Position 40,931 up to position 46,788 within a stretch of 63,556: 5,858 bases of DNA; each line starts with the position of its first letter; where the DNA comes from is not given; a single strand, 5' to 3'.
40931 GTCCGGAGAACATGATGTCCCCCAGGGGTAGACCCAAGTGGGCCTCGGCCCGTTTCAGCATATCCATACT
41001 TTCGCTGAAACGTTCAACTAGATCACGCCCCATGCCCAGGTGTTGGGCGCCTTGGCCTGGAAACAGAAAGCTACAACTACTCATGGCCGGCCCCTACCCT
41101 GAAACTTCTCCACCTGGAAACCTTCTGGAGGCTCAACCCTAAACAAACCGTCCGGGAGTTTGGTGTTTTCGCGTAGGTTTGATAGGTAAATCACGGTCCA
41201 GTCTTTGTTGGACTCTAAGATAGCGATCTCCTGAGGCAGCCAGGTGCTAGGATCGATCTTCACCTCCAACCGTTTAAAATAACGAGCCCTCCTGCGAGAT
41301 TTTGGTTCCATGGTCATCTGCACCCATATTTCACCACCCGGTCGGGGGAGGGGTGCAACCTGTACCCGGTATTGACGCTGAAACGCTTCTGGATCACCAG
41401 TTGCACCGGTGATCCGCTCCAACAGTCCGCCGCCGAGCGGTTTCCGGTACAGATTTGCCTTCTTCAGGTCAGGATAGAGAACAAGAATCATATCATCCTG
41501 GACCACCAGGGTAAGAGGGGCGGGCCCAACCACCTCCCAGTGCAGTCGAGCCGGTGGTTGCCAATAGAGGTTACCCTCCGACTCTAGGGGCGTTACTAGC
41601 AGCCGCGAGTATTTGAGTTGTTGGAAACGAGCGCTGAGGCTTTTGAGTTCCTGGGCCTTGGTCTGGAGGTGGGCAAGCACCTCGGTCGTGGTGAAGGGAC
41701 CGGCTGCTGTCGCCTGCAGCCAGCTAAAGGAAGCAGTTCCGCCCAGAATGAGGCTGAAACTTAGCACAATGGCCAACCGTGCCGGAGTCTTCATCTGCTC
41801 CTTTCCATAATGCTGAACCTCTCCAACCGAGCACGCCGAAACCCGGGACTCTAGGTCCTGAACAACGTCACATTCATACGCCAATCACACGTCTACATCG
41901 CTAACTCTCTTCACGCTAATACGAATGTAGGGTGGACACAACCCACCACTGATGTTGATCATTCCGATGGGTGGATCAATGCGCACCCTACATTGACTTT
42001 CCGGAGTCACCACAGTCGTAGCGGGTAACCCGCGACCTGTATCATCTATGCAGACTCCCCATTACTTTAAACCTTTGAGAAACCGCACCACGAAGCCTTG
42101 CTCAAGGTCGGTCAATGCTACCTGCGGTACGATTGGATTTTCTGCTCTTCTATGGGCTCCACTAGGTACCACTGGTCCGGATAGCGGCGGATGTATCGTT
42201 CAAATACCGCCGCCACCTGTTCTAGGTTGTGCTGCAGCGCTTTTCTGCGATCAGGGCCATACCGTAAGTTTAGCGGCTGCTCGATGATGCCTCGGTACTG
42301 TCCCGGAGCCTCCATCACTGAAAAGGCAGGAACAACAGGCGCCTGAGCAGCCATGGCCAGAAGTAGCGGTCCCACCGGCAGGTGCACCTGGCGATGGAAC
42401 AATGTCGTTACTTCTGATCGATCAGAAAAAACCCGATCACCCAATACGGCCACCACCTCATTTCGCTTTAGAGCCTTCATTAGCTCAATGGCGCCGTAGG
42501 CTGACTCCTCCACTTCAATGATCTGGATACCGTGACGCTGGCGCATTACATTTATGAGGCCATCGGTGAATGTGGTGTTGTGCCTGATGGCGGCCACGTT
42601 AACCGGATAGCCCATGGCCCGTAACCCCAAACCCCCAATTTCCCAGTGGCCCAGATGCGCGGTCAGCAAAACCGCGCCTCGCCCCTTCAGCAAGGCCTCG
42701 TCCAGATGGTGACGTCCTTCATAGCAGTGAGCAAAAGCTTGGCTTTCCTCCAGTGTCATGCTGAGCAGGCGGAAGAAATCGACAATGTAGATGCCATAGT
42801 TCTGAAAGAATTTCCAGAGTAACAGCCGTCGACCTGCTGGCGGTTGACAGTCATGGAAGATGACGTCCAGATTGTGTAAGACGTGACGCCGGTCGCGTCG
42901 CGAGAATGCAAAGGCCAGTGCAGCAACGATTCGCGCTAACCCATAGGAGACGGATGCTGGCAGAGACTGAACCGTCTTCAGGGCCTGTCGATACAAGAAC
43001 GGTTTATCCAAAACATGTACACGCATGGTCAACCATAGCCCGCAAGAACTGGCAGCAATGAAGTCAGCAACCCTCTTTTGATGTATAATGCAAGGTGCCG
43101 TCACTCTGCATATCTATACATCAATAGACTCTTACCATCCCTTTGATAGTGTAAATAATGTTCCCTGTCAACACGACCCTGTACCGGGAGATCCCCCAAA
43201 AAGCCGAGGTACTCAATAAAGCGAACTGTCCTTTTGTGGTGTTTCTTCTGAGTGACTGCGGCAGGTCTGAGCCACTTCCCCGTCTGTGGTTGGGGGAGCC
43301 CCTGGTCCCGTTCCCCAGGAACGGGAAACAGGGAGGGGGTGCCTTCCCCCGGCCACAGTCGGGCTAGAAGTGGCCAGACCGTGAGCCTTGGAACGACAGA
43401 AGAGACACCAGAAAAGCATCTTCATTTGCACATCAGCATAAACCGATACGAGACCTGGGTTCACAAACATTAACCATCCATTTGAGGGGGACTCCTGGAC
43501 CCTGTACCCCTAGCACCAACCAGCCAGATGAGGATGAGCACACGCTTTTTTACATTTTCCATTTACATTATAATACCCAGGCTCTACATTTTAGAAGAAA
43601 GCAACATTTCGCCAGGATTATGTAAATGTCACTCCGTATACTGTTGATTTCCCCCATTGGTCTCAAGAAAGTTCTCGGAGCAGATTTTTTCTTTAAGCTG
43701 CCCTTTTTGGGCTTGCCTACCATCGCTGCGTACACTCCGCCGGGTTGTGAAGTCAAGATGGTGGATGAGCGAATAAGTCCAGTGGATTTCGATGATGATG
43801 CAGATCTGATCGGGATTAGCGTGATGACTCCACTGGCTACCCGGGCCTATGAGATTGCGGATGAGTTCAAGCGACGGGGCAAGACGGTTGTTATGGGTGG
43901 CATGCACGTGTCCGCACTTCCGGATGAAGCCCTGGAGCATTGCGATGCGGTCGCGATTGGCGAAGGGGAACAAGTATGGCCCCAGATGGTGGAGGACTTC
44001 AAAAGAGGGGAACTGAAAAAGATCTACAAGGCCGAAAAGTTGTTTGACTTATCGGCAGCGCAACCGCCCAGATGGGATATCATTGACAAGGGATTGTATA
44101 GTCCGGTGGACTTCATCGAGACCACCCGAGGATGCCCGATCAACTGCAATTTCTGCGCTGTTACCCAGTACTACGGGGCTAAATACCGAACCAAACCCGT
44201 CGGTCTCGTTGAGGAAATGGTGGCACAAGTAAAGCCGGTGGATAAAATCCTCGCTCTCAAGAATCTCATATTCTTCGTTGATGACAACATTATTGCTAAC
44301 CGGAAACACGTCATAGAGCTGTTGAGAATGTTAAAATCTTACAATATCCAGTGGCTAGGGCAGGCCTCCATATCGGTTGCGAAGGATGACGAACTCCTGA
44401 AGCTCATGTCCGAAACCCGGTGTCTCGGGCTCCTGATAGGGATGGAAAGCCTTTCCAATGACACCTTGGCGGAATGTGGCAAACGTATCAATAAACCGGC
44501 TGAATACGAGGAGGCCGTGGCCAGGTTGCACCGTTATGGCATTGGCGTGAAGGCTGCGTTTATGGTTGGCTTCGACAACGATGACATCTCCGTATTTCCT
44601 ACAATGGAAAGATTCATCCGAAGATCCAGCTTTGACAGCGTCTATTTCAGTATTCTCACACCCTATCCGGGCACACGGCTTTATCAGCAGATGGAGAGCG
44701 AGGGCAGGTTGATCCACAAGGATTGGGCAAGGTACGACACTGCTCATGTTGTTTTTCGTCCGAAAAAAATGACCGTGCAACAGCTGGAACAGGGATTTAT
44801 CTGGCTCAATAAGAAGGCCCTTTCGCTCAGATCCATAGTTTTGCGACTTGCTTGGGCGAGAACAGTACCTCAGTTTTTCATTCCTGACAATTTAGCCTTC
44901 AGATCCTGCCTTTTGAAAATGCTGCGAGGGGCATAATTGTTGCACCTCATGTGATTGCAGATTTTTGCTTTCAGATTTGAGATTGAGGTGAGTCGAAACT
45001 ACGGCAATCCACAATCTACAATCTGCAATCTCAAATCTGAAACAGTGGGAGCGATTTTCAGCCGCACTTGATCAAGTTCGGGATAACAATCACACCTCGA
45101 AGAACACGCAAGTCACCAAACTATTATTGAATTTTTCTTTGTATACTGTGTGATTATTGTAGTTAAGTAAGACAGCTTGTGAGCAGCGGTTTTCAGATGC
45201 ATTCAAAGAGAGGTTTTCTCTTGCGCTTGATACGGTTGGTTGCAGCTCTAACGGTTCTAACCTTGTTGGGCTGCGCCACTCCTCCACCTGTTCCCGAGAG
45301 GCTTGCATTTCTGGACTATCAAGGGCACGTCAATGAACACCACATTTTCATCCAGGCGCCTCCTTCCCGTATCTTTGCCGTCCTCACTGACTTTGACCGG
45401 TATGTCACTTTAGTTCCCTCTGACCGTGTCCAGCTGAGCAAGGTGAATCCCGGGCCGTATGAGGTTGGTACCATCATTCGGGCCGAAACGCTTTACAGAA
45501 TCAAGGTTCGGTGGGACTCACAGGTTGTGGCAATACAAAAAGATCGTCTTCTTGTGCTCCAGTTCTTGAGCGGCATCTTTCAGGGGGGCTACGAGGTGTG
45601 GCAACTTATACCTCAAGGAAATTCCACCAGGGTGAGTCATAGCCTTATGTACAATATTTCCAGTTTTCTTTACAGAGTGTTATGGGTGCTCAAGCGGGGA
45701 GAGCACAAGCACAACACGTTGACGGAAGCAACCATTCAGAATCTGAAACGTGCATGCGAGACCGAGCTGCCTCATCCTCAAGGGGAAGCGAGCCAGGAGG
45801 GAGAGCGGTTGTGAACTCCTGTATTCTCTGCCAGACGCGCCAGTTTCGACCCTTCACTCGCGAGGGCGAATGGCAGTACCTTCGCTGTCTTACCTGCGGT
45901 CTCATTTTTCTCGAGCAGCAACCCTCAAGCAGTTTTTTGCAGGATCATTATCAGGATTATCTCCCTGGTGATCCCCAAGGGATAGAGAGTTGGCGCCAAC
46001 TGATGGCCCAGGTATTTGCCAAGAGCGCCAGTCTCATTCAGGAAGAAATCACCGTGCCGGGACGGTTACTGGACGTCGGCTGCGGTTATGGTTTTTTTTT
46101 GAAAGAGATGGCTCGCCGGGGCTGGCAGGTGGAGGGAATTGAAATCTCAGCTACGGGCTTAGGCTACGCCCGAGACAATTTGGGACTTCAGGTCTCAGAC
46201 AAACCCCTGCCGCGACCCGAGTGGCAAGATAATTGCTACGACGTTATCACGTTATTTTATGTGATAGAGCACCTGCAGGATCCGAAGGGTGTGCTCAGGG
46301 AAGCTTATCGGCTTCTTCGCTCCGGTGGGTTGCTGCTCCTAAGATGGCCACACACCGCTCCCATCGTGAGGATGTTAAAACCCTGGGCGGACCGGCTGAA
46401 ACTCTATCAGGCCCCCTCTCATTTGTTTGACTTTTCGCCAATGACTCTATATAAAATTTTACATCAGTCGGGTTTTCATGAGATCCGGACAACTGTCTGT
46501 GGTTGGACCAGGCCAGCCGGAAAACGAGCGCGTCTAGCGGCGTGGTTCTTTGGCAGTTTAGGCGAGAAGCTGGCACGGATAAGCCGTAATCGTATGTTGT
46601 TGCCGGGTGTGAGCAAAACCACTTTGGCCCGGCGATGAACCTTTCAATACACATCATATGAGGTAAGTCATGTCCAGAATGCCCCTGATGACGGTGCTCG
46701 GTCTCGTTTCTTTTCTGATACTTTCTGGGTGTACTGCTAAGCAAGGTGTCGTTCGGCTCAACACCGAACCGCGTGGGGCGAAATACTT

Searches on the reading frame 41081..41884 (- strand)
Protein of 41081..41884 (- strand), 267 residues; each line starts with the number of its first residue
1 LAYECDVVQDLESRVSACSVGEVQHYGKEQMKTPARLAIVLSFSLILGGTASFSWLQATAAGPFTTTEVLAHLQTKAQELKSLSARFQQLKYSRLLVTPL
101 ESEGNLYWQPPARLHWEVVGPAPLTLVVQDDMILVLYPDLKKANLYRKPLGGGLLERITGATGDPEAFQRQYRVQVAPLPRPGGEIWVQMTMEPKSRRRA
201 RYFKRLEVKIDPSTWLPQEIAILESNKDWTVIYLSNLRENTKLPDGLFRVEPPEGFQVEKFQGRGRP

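Call 8: search_protein_families(library=pfam, proteins=[window:41081-41884:-], max_evalue=0.001)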
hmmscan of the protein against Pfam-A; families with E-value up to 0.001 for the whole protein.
window:41081-41884:- (267 aa): 1 family
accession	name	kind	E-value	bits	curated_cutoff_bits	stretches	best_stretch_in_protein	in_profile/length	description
PF03548.22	LolA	-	1.6e-13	51.2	23.6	1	79-250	2-164/165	Outer membrane lipoprotein carrier protein LolA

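Call 74: search_protein_families(library=ncbifam, proteins=[window:41081-41884:-], max_evalue=0.00001)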
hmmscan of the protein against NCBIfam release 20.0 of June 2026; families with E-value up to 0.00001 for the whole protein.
window:41081-41884:- (267 aa): 3 families
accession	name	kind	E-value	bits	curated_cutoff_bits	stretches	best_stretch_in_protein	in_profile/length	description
NF053544.1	LolA2_flexi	equivalog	6.5e-19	68.1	125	1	52-135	14-97/208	flexirubin biosynthesis/transport protein LolA2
TIGR00547.2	lolA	equivalog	4.5e-17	62.2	112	1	66-259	17-200/202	outer membrane lipoprotein periplasmic chaperone LolA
NF000663.1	PRK00031.2-1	exception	4.1e-06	26.4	120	0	69-145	9-83/168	LolA-like outer membrane lipoprotein chaperone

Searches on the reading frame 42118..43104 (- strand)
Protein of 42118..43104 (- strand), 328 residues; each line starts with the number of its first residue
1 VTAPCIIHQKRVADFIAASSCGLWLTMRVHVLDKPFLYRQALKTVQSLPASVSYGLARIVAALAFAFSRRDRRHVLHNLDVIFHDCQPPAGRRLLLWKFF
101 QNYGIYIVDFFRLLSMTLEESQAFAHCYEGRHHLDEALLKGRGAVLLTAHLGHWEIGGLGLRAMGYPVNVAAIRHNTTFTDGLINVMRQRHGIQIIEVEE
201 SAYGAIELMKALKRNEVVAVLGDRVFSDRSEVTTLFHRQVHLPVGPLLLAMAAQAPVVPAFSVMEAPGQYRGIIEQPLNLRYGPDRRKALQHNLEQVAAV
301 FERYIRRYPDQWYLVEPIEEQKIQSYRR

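Call 8: search_protein_families(library=pfam, proteins=[window:42118-43104:-], max_evalue=0.001)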
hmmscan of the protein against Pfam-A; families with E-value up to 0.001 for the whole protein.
window:42118-43104:- (328 aa): 1 family
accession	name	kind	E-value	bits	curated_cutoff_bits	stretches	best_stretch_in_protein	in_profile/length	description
PF03279.18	Lip_A_acyltrans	-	3.3e-34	118.9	22.3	1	36-314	17-288/295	Bacterial lipid A biosynthesis acyltransferase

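Call 74: search_protein_families(library=ncbifam, proteins=[window:42118-43104:-], max_evalue=0.00001)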
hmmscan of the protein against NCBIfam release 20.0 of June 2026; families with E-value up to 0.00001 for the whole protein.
window:42118-43104:- (328 aa): 17 families
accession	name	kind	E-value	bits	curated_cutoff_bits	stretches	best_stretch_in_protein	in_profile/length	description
NF005919.0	PRK07920.1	equivalog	1.9e-30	106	209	1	36-318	13-292/311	phosphatidylinositol mannoside acyltransferase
NF006270.0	PRK08419.1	equivalog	2.3e-26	92.8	248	1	43-314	15-283/298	lipid A biosynthesis lauroyl acyltransferase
NF006487.0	PRK08905.1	equivalog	6.7e-16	58.2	281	1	41-311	6-265/290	lysophospholipid acyltransferase family protein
NF005120.0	PRK06553.1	equivalog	2.4e-15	56.7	273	1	40-313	29-300/308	lipid A biosynthesis lauroyl acyltransferase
TIGR02207.1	lipid_A_htrB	subfamily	4e-14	52.7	297.8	1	41-313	21-285/303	LpxL/LpxP family Kdo(2)-lipid IV(A) lauroyl/palmitoleoyl acyltransferase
NF006507.0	PRK08943.1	subfamily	3.5e-11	42.7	337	1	44-312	36-297/322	lipid A biosynthesis (KDO)2-(lauroyl)-lipid IVA acyltransferase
NF004191.0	PRK05646.1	equivalog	5.1e-10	39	491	1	45-314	28-290/310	lipid A biosynthesis lauroyl acyltransferase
NF005340.0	PRK06860.1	subfamily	1e-09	38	398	1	42-313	28-291/309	lipid A biosynthesis lauroyl acyltransferase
TIGR02208.1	lipid_A_msbB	equivalog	3.2e-09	36.5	336.05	1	44-311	26-286/305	lauroyl-Kdo(2)-lipid IV(A) myristoyltransferase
NF006438.0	PRK08734.1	equivalog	7.6e-09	35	363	1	36-224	9-192/305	lauroyl acyltransferase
NF006432.0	PRK08706.1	equivalog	1e-08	34.8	384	1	42-314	8-273/289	lipid A biosynthesis lauroyl acyltransferase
NF005150.0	PRK06628.1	equivalog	3.6e-08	33.2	350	1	95-314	70-283/290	lipid A biosynthesis lauroyl acyltransferase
NF005399.0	PRK06946.1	subfamily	4.3e-08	32.7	343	1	40-315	12-279/294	lipid A biosynthesis lauroyl acyltransferase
NF006437.0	PRK08733.1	equivalog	1.1e-07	31.3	540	1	44-314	30-289/306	LpxL/LpxP family Kdo(2)-lipid IV(A) lauroyl/palmitoleoyl acyltransferase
NF004569.0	PRK05906.1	equivalog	2.6e-07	29.8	439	1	137-315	135-308/454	lipid A biosynthesis lauroyl acyltransferase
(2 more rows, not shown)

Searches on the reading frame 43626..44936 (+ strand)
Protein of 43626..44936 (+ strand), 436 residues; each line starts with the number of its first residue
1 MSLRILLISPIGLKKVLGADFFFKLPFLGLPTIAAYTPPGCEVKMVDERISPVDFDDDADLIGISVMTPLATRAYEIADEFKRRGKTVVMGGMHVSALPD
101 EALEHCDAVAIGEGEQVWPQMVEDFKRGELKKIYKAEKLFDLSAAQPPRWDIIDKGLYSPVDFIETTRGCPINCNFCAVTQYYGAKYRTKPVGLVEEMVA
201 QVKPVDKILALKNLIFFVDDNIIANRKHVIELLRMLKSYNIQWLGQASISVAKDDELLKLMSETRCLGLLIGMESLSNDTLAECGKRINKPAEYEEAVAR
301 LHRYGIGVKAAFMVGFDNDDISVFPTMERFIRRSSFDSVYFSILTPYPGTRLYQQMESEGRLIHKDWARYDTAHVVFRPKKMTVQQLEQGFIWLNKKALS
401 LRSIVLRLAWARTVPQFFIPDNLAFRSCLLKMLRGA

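Call 8: search_protein_families(library=pfam, proteins=[window:43626-44936:+], max_evalue=0.001)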
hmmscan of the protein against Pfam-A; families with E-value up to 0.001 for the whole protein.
window:43626-44936:+ (436 aa): 3 families
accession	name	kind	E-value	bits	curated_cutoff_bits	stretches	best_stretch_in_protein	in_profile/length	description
PF04055.27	Radical_SAM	-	1.2e-17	65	29.5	1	164-322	1-157/166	Radical SAM superfamily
PF02310.24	B12-binding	-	3.6e-13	49.8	32.1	1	15-117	2-116/121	B12 binding domain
PF19864.5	Radical_SAM_N2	-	0.00016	21.6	29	1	83-143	83-143/151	Radical SAM proteins, N-terminal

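Call 74: search_protein_families(library=ncbifam, proteins=[window:43626-44936:+], max_evalue=0.00001)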
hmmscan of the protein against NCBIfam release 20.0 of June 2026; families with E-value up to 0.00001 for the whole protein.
window:43626-44936:+ (436 aa): 18 families
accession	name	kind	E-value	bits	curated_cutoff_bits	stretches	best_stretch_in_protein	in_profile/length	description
TIGR03471.1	HpnJ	equivalog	2.2e-27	96.1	577.6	1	164-368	200-399/472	hopanoid biosynthesis associated radical SAM protein HpnJ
TIGR02026.1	BchE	equivalog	1.4e-25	90.1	481.35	1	135-413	163-441/497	magnesium-protoporphyrin IX monomethyl ester anaerobic oxidative cyclase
TIGR04367.1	HpnR_B12_rSAM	equivalog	8.5e-25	87.2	650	1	4-400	2-418/490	hopanoid C-3 methylase HpnR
TIGR04013.1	B12_SAM_MJ_1487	hypoth_equivalog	1.7e-24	86.4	251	1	49-356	34-357/382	TIGR04013 family B12-binding domain/radical SAM domain-containing protein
TIGR04479.1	bcpD_PhpK_rSAM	subfamily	2e-24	85.8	600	1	163-335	243-410/504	PhpK family radical SAM P-methyltransferase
TIGR04014.1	B12_SAM_MJ_0865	equivalog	6.9e-23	81.1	360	1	70-355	53-357/434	methyl-coenzyme M reductase glutamine C-methyltransferase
TIGR04072.2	rSAM_ladder_B12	equivalog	5.9e-21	74.6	360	1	74-362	86-378/443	lipid biosynthesis B12-binding/radical SAM protein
NF038361.1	rSAM_Sden_1168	equivalog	2.1e-20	72.8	575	1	164-389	285-506/560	Sden_1168 family B12-binding radical SAM P-methyltransferase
NF050148.1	rSAM_ApyD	equivalog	2.5e-17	62.5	750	1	164-357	202-394/645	RiPP biosynthesis radical SAM protein ApyD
TIGR04295.1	B12_rSAM_oligo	hypoth_equivalog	3.8e-15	55.5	400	1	79-356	95-384/422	TIGR04295 family B12-binding domain-containing radical SAM protein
NF033070.1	rSAM_AprD4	equivalog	2.4e-14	53.1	500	1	91-391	124-424/456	AprD4 family radical SAM diol-dehydratase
TIGR00089.1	TIGR00089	subfamily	3.2e-11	42.7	251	1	65-356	46-340/429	MiaB/RimO family radical SAM methylthiotransferase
NF040546.1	rSAM_CUAEP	equivalog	1.6e-08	33.7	500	1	158-314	168-321/468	CUAEP/CCAEP-tail radical SAM (seleno)protein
NF033712.0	B12_rSAM_KedN5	subfamily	2.3e-08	32.7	700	0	161-360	195-395/624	KedN5 family methylcobalamin-dependent radical SAM C-methyltransferase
NF045585.1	rSAM_slr0320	equivalog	3.6e-08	32.4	775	1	164-279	238-353/511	photosystem II high light acclimation radical SAM protein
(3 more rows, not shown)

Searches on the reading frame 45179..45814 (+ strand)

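Call 58: search_protein_families(library=pfam, proteins=[window:45179-45814:+], max_evalue=0.0001)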
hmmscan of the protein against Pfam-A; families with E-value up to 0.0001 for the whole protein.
window:45179-45814:+ (211 aa): 2 families
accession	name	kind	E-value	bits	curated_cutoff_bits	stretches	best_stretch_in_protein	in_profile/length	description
PF03364.25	Polyketide_cyc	-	1.1e-06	29.4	23.4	1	58-169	1-110/126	Polyketide cyclase / dehydrase and lipid transport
PF10604.15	Polyketide_cyc2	-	9.3e-06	26.4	27.4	1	54-160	6-110/142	Polyketide cyclase / dehydrase and lipid transport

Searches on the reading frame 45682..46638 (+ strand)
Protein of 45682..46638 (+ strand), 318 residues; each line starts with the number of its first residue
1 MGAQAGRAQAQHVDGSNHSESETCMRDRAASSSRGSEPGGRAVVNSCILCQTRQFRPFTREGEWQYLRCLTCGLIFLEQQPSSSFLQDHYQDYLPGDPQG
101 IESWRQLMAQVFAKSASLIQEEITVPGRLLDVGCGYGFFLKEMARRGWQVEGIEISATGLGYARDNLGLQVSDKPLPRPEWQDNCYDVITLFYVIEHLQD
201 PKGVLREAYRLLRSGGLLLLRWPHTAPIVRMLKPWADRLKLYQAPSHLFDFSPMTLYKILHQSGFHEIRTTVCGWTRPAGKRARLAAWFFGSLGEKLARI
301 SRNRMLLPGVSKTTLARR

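Call 8: search_protein_families(library=pfam, proteins=[window:45682-46638:+], max_evalue=0.001)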
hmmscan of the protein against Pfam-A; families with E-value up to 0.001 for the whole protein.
window:45682-46638:+ (318 aa): 8 families
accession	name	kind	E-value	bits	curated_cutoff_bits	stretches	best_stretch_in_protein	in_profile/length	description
PF13489.12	Methyltransf_23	-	2.5e-23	83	27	1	121-265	18-159/164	Methyltransferase domain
PF08241.18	Methyltransf_11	-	8.7e-19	68.4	21.2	1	130-219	1-94/95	Methyltransferase domain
PF13649.12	Methyltransf_25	-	2e-14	54.4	27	1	130-216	2-97/97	Methyltransferase domain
PF13847.12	Methyltransf_31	-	4.8e-14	52.7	27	1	128-224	6-113/145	Methyltransferase domain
PF08242.18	Methyltransf_12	-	8.6e-14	52.5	30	1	130-218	1-98/98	Methyltransferase domain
PF07021.18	MetW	-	4.5e-07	30.1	21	1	117-212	5-102/193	Methionine biosynthesis protein MetW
PF01209.24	Ubie_methyltran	-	5.8e-05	23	20.1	1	128-219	50-150/233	ubiE/COQ5 methyltransferase family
PF02353.26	CMAS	-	0.00015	21.6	27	1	127-220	64-164/273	Mycolic acid cyclopropane synthetase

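Call 74: search_protein_families(library=ncbifam, proteins=[window:45682-46638:+], max_evalue=0.00001)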
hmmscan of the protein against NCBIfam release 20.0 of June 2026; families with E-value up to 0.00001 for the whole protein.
window:45682-46638:+ (318 aa): 10 families
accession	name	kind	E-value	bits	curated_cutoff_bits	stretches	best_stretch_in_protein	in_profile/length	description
TIGR01983.1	UbiG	equivalog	1.8e-13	50.3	102.95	1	127-220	51-151/228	bifunctional 2-polyprenyl-6-hydroxyphenol methylase/3-demethylubiquinol 3-O-methyltransferase UbiG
NF045667.1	MTase_DVU1556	equivalog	3.3e-12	46.3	155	1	125-220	22-119/213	DVU_1556 family methyltransferase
NF043040.1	corrin_prot_MT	hypoth_equivalog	5.1e-10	39.2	180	1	119-220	34-147/216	corrinoid protein-associated methyltransferase CpaM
NF041255.1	mycofact_MftM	equivalog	7.5e-09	35.3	200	1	108-213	127-234/289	mycofactocin oligosaccharide methyltransferase MftM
TIGR04345.1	ovoA_Cterm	equivalog_domain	4.2e-08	33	170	0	185-225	134-174/242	putative 4-mercaptohistidine N1-methyltransferase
TIGR02081.1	metW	equivalog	6.4e-08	32.4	189.5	1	118-213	6-103/194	methionine biosynthesis protein MetW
TIGR02072.1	BioC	equivalog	1.7e-06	28.1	184.95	1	118-220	26-132/244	malonyl-ACP O-methyltransferase BioC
NF001244.0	PRK00216.1-5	equivalog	6.6e-06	25.6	216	0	118-218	50-151/236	bifunctional demethylmenaquinone methyltransferase/2-methoxy-6-polyprenyl-1,4-benzoquinol methylase UbiE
TIGR01934.1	MenG_MenH_UbiE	subfamily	7.3e-06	25.4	158.35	0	122-219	38-140/223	ubiquinone/menaquinone biosynthesis methyltransferase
TIGR02021.1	BchM-ChlM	equivalog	1e-05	25.1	158.9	0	110-165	39-94/218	magnesium protoporphyrin IX methyltransferase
